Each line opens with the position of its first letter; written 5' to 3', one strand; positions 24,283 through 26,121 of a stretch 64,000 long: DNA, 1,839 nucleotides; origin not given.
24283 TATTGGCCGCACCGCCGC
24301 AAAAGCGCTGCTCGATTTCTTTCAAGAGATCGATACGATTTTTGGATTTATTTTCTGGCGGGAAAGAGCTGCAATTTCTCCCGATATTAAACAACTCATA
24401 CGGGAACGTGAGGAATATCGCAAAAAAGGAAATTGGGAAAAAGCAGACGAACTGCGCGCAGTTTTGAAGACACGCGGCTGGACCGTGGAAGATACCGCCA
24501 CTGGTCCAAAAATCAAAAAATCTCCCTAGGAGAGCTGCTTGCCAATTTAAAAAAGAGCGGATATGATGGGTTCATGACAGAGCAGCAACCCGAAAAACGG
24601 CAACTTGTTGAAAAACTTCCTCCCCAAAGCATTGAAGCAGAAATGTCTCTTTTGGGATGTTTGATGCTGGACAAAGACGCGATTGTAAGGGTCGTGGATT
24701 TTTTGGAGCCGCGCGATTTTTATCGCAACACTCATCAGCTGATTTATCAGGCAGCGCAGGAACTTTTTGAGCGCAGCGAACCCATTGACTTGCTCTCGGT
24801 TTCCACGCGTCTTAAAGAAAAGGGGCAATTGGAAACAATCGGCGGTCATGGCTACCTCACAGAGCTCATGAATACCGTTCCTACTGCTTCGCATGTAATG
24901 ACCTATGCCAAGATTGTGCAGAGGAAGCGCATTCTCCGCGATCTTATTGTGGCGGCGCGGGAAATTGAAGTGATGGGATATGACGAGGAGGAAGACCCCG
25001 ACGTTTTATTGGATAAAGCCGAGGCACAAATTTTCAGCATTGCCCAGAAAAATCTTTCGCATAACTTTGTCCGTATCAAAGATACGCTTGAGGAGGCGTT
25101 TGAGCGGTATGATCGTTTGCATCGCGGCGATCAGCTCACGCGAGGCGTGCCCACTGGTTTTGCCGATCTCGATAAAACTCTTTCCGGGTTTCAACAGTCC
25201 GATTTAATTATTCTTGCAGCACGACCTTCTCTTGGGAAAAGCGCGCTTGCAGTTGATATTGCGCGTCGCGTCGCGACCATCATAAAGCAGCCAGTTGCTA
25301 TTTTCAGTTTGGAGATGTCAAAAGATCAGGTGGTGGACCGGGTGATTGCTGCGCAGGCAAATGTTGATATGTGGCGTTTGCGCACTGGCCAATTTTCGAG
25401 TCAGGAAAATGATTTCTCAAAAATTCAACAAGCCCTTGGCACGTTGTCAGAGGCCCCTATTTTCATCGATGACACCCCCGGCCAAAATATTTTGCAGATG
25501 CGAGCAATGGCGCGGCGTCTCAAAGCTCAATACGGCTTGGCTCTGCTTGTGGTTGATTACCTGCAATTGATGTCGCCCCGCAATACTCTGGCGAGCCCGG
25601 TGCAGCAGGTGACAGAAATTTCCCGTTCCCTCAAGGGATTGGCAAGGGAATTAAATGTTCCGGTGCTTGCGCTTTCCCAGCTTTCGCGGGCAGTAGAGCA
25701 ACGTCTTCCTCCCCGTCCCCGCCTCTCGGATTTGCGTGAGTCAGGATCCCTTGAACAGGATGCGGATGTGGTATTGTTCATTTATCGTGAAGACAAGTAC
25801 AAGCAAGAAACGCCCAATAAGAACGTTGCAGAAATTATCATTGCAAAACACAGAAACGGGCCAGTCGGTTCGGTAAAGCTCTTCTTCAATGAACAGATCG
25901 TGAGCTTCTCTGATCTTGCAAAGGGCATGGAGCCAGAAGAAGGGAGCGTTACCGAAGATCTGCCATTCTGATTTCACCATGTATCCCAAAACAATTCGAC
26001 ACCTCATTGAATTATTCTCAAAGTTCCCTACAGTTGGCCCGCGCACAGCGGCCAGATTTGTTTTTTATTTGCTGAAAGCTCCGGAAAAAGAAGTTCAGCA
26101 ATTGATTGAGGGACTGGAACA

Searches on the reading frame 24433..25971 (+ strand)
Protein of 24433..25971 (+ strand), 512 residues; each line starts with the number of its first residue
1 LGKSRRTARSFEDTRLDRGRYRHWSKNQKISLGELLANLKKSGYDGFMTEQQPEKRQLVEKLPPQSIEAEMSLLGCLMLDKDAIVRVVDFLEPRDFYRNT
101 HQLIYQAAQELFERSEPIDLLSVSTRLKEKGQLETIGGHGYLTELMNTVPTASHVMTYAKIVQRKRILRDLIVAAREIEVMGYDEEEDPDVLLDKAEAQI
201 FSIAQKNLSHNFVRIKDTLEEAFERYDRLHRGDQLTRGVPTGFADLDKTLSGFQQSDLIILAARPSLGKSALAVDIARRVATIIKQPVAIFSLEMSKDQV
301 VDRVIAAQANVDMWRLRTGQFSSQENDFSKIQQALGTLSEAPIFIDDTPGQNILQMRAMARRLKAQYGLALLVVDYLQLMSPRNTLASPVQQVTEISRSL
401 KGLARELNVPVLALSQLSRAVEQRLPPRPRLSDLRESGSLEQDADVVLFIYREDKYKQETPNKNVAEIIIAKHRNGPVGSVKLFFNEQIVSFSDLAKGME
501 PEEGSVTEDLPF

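Call 39: search_protein_families(library=pfam, proteins=[window:24433-25971:+], max_evalue=0.00001)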
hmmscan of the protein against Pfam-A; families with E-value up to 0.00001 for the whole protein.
window:24433-25971:+ (512 aa): 3 families
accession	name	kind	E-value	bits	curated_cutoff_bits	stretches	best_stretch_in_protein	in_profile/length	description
PF03796.21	DnaB_C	-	1.1e-101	340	27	1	238-494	1-255/255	DnaB-like helicase C terminal domain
PF00772.26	DnaB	-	4.7e-35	120.2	23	1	63-163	2-102/103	DnaB-like helicase N terminal domain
PF13481.12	AAA_25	-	9e-12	45.5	27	1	228-417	4-190/195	AAA domain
